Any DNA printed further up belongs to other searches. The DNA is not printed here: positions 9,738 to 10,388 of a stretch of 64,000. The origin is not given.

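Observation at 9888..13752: ECF sigma / zf-HC2 anti-sigma operon with a paralogous tri-TM 'GGGE(Y/H)HY(G/R)HVGE' domain used twice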

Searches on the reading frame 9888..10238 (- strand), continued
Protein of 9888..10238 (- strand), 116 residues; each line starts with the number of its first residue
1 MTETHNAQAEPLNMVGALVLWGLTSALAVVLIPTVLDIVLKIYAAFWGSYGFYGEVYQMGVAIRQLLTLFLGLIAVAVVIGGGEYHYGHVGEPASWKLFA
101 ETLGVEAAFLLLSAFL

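Call 62: find_encoding_contigs(protein=P0145, flank=6000, max_places=2)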
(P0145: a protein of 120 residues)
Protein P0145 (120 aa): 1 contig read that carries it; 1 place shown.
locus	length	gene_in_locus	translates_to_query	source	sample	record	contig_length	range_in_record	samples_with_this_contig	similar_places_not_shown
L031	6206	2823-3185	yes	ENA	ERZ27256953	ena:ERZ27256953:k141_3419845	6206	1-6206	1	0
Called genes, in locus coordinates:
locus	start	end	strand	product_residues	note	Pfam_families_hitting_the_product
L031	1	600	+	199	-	?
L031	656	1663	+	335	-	PF00005:ABC_tran, PF08352:oligo_HPY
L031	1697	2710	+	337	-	PF00005:ABC_tran, PF13304:AAA_21 (faint), PF08352:oligo_HPY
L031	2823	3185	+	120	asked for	-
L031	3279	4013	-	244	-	PF13469:Sulfotransfer_3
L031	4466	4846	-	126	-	PF01042:Ribonuc_L-PSP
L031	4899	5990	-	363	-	PF01168:Ala_racemase_N, PF14031:D-ser_dehydrat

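Call 78: find_encoding_contigs(protein=P0015, flank=6000, max_places=1)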
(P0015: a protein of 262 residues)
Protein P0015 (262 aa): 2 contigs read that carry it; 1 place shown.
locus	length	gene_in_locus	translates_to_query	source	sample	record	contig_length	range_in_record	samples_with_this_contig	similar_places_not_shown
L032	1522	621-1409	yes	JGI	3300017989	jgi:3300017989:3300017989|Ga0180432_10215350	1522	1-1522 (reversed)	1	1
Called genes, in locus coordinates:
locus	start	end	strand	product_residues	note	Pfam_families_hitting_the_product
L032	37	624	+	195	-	PF07638:Sigma70_ECF (weak), PF04542:Sigma70_r2, PF08281:Sigma70_r4_2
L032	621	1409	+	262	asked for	-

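Call 79: find_encoding_contigs(protein=P0051, flank=6000, max_places=1)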
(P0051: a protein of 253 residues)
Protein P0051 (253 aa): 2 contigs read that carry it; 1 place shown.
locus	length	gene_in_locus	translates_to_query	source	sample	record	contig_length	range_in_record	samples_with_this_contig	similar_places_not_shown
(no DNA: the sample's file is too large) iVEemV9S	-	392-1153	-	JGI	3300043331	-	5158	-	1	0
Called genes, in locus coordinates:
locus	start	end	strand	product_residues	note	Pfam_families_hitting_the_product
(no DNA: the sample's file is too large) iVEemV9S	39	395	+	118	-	PF08281:Sigma70_r4_2, PF04545:Sigma70_r4 (weak), PF25787:HTH_SB (faint)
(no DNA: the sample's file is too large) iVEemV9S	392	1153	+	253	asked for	-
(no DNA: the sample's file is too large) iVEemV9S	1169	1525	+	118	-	-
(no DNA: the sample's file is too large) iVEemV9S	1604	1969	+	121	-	-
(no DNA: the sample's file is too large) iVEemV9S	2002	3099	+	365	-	PF20030:bpMoxR, PF00004:AAA (weak), PF05496:RuvB_N (faint), PF07726:AAA_3, PF07728:AAA_5, PF17863:AAA_lid_2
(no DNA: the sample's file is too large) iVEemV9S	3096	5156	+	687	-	?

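Call 80: find_encoding_contigs(protein=P0038, flank=6000, max_places=1)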
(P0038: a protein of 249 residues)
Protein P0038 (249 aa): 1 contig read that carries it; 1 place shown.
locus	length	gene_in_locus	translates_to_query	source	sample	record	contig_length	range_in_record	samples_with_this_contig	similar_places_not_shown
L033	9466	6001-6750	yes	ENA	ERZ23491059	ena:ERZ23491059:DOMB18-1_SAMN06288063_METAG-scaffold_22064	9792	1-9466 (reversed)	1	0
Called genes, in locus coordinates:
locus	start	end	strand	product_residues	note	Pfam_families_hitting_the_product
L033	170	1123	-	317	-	PF08240:ADH_N, PF16912:Glu_dehyd_C (weak), PF00107:ADH_zinc_N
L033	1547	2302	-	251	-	PF01261:AP_endonuc_2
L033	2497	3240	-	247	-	PF06283:ThuA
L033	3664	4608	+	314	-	-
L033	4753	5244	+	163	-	-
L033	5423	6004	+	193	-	PF04542:Sigma70_r2, PF08281:Sigma70_r4_2, PF04545:Sigma70_r4 (weak)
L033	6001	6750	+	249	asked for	-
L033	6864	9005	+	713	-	-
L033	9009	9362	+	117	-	-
